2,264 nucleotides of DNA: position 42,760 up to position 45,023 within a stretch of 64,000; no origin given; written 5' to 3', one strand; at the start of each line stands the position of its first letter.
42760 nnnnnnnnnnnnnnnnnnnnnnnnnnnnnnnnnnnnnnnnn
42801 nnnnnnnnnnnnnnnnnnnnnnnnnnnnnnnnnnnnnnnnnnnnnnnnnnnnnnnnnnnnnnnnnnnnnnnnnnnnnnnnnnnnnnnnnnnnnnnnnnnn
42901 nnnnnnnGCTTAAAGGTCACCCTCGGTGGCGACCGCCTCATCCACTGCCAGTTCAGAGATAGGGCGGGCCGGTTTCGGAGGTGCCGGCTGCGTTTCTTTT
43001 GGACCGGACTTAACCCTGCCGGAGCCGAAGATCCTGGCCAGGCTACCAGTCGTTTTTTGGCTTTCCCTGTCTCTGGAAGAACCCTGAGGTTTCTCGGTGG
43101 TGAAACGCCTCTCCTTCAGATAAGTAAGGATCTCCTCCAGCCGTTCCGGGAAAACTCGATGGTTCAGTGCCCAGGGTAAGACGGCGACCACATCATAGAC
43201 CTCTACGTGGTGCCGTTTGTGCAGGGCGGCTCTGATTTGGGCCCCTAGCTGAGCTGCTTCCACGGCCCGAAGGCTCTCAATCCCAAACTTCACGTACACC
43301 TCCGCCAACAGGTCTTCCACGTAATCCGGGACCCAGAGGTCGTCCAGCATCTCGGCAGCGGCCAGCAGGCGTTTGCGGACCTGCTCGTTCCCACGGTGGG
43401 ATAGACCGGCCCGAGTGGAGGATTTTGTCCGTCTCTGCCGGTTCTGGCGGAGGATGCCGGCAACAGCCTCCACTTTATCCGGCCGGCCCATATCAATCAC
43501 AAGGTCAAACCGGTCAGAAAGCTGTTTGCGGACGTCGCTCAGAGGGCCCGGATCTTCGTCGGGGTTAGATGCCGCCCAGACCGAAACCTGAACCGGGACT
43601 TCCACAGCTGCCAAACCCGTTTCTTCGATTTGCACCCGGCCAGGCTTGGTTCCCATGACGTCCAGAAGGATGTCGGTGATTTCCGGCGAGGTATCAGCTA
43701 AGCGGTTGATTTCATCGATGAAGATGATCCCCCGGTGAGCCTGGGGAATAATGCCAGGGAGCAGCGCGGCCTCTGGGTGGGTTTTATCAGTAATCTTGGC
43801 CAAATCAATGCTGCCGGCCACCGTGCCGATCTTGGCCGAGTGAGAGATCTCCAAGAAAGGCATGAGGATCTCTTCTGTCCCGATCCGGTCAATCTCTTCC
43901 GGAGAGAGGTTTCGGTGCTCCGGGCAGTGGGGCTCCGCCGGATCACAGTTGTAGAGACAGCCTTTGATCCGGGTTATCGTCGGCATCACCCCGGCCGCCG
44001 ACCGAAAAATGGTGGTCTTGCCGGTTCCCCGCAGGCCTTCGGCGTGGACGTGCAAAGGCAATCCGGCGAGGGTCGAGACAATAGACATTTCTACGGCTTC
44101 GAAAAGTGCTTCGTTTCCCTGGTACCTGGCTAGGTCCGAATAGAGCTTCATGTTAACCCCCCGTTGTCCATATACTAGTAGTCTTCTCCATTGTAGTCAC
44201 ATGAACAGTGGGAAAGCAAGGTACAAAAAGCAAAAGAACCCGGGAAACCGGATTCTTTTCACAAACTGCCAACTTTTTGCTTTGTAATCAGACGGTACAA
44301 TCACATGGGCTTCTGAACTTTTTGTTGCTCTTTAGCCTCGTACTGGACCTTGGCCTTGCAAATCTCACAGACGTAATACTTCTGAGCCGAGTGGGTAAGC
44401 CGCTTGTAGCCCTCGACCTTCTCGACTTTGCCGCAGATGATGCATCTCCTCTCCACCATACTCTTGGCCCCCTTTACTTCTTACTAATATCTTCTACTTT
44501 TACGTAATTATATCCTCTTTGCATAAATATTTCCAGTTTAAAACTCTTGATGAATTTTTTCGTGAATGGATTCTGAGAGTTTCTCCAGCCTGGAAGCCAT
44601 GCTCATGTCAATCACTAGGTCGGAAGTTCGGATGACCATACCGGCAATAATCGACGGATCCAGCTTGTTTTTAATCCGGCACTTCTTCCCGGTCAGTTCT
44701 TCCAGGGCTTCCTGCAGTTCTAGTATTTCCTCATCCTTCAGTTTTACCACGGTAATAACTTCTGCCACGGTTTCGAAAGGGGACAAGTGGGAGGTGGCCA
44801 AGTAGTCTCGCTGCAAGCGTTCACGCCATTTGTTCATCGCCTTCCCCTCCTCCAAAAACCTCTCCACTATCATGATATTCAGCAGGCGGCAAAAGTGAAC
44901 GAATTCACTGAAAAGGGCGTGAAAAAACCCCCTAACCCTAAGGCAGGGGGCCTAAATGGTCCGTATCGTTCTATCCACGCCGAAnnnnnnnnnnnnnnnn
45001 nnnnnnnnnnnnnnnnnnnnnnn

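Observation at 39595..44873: Uncharacterised locus: three truncated ATP-synthase delta/OSCP C-terminal-domain paralogs around a ChlI-type AAA+ ATPase and a VWA/MIDAS protein, with two mini zinc-finger proteins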

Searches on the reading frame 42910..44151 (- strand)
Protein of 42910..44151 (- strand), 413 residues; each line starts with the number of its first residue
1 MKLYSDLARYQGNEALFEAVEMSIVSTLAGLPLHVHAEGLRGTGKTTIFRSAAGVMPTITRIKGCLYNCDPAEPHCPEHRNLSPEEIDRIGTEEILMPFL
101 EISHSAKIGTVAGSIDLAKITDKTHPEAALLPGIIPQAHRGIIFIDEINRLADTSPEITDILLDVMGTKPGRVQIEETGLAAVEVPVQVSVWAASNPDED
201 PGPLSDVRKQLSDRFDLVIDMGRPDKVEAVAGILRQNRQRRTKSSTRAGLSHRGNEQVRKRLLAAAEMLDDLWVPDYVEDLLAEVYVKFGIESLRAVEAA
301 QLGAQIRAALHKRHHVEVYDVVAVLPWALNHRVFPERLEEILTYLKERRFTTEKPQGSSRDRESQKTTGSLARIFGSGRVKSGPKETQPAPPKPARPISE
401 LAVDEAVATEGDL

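Call 3: search_protein_families(library=pfam, proteins=[window:42910-44151:-], max_evalue=1)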
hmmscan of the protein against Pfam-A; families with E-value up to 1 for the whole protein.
window:42910-44151:- (413 aa): 9 families
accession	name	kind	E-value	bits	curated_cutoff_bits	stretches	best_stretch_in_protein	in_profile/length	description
PF17863.7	AAA_lid_2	-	9e-10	38.6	22.7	1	282-337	4-58/74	AAA lid domain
PF01078.27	Mg_chelatase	-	0.00013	21.8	20.3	1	130-197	97-158/207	Magnesium chelatase, subunit ChlI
PF00493.29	MCM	-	0.00021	20.9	23.3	1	120-199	102-175/224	MCM P-loop domain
PF07728.20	AAA_5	-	0.0018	18.7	22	1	139-215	66-139/139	AAA domain (dynein-related subfamily)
PF19263.5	DUF5906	-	0.0034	18.4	27.6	1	142-198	49-103/114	Family of unknown function (DUF5906)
PF00004.35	AAA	-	0.0034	18.3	21.2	1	39-169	5-95/131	ATPase family associated with various cellular activities (AAA)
PF00158.32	Sigma54_activat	-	0.0058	16.8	20.2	1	133-198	87-144/168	Sigma-54 interaction domain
PF13173.12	AAA_14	-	0.021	15.3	27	0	135-161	58-84/129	AAA domain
PF07726.17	AAA_3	-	0.052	13.9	27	1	141-215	64-129/131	ATPase family associated with various cellular activities (AAA)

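Call 4: search_protein_families(library=ncbifam, proteins=[window:42910-44151:-], max_evalue=1)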
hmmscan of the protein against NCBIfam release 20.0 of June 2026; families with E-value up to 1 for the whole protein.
window:42910-44151:- (413 aa): 8 families
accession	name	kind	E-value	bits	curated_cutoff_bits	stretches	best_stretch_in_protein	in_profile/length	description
TIGR02442.1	Cob-chelat-sub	hypoth_equivalog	2.7e-43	148.4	779.45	1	38-366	31-341/641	putative cobaltochelatase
TIGR02030.1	BchI-ChlI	equivalog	1.8e-33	116.1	466.95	1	37-341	30-322/337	magnesium chelatase ATPase subunit I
TIGR02031.1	BchD-ChlD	equivalog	1.9e-26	92.9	499.55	1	37-334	21-272/608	magnesium chelatase ATPase subunit D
NF009943.0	PRK13406.1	equivalog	5.7e-07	28.4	571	1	110-340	66-264/585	magnesium chelatase subunit D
TIGR00764.1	lon_rel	equivalog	0.011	14.4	516.6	1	124-152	202-230/608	ATP-dependent protease LonB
NF003745.1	PRK05342.1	equivalog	0.066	12.1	359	1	136-167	171-201/418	ATP-dependent Clp protease ATP-binding subunit ClpX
TIGR01189.1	ccmA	equivalog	0.17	11.6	131.6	1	6-57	5-51/198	heme ABC exporter ATP-binding protein CcmA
TIGR00382.1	clpX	equivalog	0.17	10.9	370.75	1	137-167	180-209/414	ATP-dependent protease ATP-binding subunit ClpX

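Call 14: find_related_loci(query=window:42910-44151:-, collection=genome_contigs, flank=8000)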
Query window:42910-44151:- (413 aa) in genome_contigs; peptide patterns used: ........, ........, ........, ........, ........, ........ (x = any residue, [..] = any of these).
482 stretches matched a pattern; 137 encode a relative of the query (tblastn E <= 1e-3); the best 80 are kept; 80 distinct loci.
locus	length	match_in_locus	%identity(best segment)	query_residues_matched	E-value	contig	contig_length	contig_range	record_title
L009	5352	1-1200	56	2-410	4e-148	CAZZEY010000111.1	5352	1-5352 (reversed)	MAG TPA_asm: uncultured Syntrophaceticus sp. isolate binchicken_co139_771 genome assembly, contig: NODE_38136_length_535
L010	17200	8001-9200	56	1-410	3e-146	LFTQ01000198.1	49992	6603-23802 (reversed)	MAG: Clostridia bacterium DTU068 scaffold1779, whole genome shotgun sequence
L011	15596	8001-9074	62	1-358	6e-143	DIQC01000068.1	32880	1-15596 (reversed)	MAG TPA_asm: Thermacetogenium sp. UBA5472 UBA5472_contig_10323, whole genome shotgun sequence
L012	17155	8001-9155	58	1-379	1e-142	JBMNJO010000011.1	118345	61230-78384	MAG: Syntrophomonadales bacterium isolate SBF912LR0HQ0178 contig_33147, whole genome shotgun sequence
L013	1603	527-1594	60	1-354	8e-155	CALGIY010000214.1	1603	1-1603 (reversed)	MAG TPA_asm: uncultured Thermoanaerobacteraceae bacterium isolate SRR1562005_bin.131_CONCOCT_v1.1_MAG genome assembly, c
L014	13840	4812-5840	62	1-343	3e-142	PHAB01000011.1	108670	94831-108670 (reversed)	MAG: Firmicutes bacterium HGW-Firmicutes-14 08E140C01_scaffold_197, whole genome shotgun sequence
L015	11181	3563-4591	62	1-343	2e-141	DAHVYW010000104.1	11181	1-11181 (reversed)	MAG TPA_asm: Bacillota bacterium isolate clean791 k141_1124240, whole genome shotgun sequence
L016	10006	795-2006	56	1-410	3e-141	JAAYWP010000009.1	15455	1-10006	MAG: Syntrophomonadaceae bacterium isolate AS4GglBPBL_35 1047_AS4G, whole genome shotgun sequence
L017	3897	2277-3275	62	4-333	1e-144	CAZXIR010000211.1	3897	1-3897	MAG TPA_asm: uncultured Syntrophomonas sp. isolate SRP192927_co10_6 genome assembly, contig: NODE_26312_length_3897_cov_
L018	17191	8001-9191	56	1-413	2e-140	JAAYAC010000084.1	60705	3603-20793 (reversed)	MAG: Syntrophomonadaceae bacterium isolate AS02xzSISU_72 26419_AS02, whole genome shotgun sequence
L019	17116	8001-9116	60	1-370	3e-140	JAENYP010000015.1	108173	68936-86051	MAG: Thermincola ferriacetica isolate BL5_bin.1 BL5_bin1_NODE_91_length_108173_cov_55.943515, whole genome shotgun seque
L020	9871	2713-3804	57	1-366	7e-140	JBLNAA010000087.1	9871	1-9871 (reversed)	MAG: Methylocystaceae bacterium isolate MAG189 PRJNA951521_bin47_renamed_86, whole genome shotgun sequence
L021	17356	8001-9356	52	1-413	4e-140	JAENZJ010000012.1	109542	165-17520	MAG: Thermincola ferriacetica isolate BM5_bin.4 BM5_bin4_NODE_87_length_109542_cov_8.713610, whole genome shotgun sequen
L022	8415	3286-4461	55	1-410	1e-139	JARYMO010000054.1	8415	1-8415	MAG: Syntrophomonadaceae bacterium isolate A05DMB-I-34 NODE_3043_length_8415_cov_4.307297, whole genome shotgun sequence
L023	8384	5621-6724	57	1-376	1e-139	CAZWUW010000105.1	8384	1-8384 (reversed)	MAG TPA_asm: uncultured Eubacteriales bacterium isolate SRP302447_co1_816 genome assembly, contig: NODE_22866_length_838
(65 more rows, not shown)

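Call 22: find_encoding_contigs(protein=window:42910-44151:-, flank=10000, max_places=3)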
Protein window:42910-44151:- (413 aa): 1 contig read that carries it; 1 place shown.
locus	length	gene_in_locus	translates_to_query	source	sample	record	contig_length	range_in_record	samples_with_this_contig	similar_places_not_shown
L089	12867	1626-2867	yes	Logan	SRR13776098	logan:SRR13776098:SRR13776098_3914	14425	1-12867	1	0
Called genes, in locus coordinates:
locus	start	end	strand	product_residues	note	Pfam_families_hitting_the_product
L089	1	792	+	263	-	?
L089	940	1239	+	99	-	PF00213:OSCP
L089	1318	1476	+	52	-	-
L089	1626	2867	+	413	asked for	PF17863:AAA_lid_2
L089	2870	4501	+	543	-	PF00092:VWA, PF13519:VWA_2, PF13768:VWA_3 (faint)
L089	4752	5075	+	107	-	PF00213:OSCP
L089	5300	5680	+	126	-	PF00213:OSCP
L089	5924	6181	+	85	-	PF15777:Anti-TRAP (faint), PF27659:CHP02642 (faint), PF00684:DnaJ_CXXCXGXG (weak)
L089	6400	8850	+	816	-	PF19732:SpoIIE_N, PF07228:SpoIIE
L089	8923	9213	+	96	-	-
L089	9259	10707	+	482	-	PF01171:ATP_bind_3, PF09179:TilS (weak), PF11734:TilS_C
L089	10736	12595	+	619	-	-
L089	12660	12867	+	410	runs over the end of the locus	PF00809:Pterin_bind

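Call 24: search_solved_structures(query=window:42910-44151:-, max_evalue=0.001)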
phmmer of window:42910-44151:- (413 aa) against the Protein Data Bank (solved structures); distinct sequences matched with E-value up to 0.001: 3.
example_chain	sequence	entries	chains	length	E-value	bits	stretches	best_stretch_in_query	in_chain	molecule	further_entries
1g8p_A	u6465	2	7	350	7.9e-20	74.7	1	37-342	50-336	MAGNESIUM-CHELATASE 38 KDA SUBUNIT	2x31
8osf_A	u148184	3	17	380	3.3e-19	72.7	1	36-350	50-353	Magnesium-chelatase subunit ChlI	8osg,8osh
6l8d_A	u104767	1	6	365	1.1e-18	71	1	37-343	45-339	Magnesium-chelatase subunit ChlI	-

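Call 40: search_protein_families(library=padloc, proteins=[window:42910-44151:-], max_evalue=0.01)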
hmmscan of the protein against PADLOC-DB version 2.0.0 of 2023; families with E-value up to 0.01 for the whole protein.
window:42910-44151:- (413 aa): 0 families

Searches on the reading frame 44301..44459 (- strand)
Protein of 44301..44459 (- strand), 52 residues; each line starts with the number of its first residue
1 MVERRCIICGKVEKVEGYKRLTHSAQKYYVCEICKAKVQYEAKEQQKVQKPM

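Call 3: search_protein_families(library=pfam, proteins=[window:44301-44459:-], max_evalue=1)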
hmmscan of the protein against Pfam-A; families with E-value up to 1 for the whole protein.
window:44301-44459:- (52 aa): 7 families
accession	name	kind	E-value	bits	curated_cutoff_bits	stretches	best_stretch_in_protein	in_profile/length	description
PF09963.14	DUF2197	-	0.00013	22.6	22.2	1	5-46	4-49/56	Uncharacterized protein conserved in bacteria (DUF2197)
PF16866.11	PHD_4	-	0.023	15.1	30.6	1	3-43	4-42/65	PHD-finger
PF25375.1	Lin-15B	-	0.028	14.9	27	1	4-47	2-45/121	Lin-15B-like domain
PF18912.6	DZR_2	-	0.03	14.6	27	1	4-40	8-33/56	Double zinc ribbon domain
PF12898.13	Stc1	-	0.047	14.7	24.8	1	2-35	50-83/84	Stc1 domain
PF03107.22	C1_2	-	0.24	12.2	26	0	4-37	18-42/48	C1 domain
PF18439.7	zf_UBZ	-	0.48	10.6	25.6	1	28-43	2-17/32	Ubiquitin-Binding Zinc Finger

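Call 4: search_protein_families(library=ncbifam, proteins=[window:44301-44459:-], max_evalue=1)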
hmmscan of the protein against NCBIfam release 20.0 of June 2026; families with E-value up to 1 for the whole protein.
window:44301-44459:- (52 aa): 0 families

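Call 40: search_protein_families(library=padloc, proteins=[window:44301-44459:-], max_evalue=0.01)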
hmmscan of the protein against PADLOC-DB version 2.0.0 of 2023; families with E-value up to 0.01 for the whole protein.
window:44301-44459:- (52 aa): 0 families

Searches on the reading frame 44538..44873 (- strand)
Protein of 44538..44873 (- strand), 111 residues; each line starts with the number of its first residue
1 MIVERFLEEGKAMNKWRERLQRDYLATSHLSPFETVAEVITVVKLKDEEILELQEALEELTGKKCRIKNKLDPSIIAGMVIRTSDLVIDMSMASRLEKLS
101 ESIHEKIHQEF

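Call 3: search_protein_families(library=pfam, proteins=[window:44538-44873:-], max_evalue=1)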
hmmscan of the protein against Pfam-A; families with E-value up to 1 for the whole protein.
window:44538-44873:- (111 aa): 3 families
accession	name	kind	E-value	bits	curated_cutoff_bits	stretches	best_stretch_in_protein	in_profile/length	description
PF00213.23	OSCP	-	1.7e-18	67.7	22.3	1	34-102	102-171/172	ATP synthase delta (OSCP) subunit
PF17456.7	TcpS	-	0.056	13.7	28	1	29-107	23-99/155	Toxin-coregulated pilus protein S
PF04859.17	DUF641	-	0.25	12.1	27.6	1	27-68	83-125/127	Plant protein of unknown function (DUF641)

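Call 4: search_protein_families(library=ncbifam, proteins=[window:44538-44873:-], max_evalue=1)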
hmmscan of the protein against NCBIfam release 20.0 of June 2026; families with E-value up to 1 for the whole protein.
window:44538-44873:- (111 aa): 14 families
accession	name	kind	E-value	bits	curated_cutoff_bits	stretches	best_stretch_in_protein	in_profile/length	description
TIGR01145.1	ATP_synt_delta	equivalog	7.9e-16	58.8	57.5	1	22-102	90-171/172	ATP synthase F1 subunit delta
NF004402.0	PRK05758.2-2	equivalog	1.1e-15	58.1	115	1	35-103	109-177/179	F0F1 ATP synthase subunit delta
NF009967.0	PRK13430.1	equivalog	4.7e-15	55.6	200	1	34-103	200-269/271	F0F1 ATP synthase subunit delta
NF004404.0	PRK05758.2-5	equivalog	1.4e-13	51.2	221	1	33-103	105-175/177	F0F1 ATP synthase subunit delta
NF004403.0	PRK05758.2-4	equivalog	2.1e-12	47.5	148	1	36-104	108-177/180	F0F1 ATP synthase subunit delta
NF004406.0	PRK05758.3-2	equivalog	5.5e-12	45.9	172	1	33-104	112-183/186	F0F1 ATP synthase subunit delta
NF009975.0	PRK13436.1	equivalog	4.5e-09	36.6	129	1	36-105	110-179/180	F0F1 ATP synthase subunit delta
NF009976.0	PRK13441.1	equivalog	4.5e-09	36.3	153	1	34-104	107-177/182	F0F1 ATP synthase subunit delta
NF009961.0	PRK13428.1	equivalog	9.4e-08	31.6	328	1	34-101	374-441/445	F0F1 ATP synthase subunit B/delta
NF009964.0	PRK13429.1-3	equivalog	1.2e-06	28.6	154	1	35-105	108-178/180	F0F1 ATP synthase subunit delta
NF004401.0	PRK05758.2-1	equivalog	2.3e-06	27.9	116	1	37-103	110-177/178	F0F1 ATP synthase subunit delta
NF009969.0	PRK13434.1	equivalog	5e-06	26.5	179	1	37-106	107-176/186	F0F1 ATP synthase subunit delta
NF004399.0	PRK05758.1-1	equivalog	0.0013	18.7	160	1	36-101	107-173/179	F0F1 ATP synthase subunit delta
TIGR03321.1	alt_F1F0_F0_B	exception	0.012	15.4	224.7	1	39-103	181-245/246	alternate F1F0 ATPase, F0 subunit B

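Call 40: search_protein_families(library=padloc, proteins=[window:44538-44837:-], max_evalue=0.01)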
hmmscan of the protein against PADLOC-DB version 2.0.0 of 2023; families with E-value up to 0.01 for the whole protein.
window:44538-44837:- (99 aa): 0 families
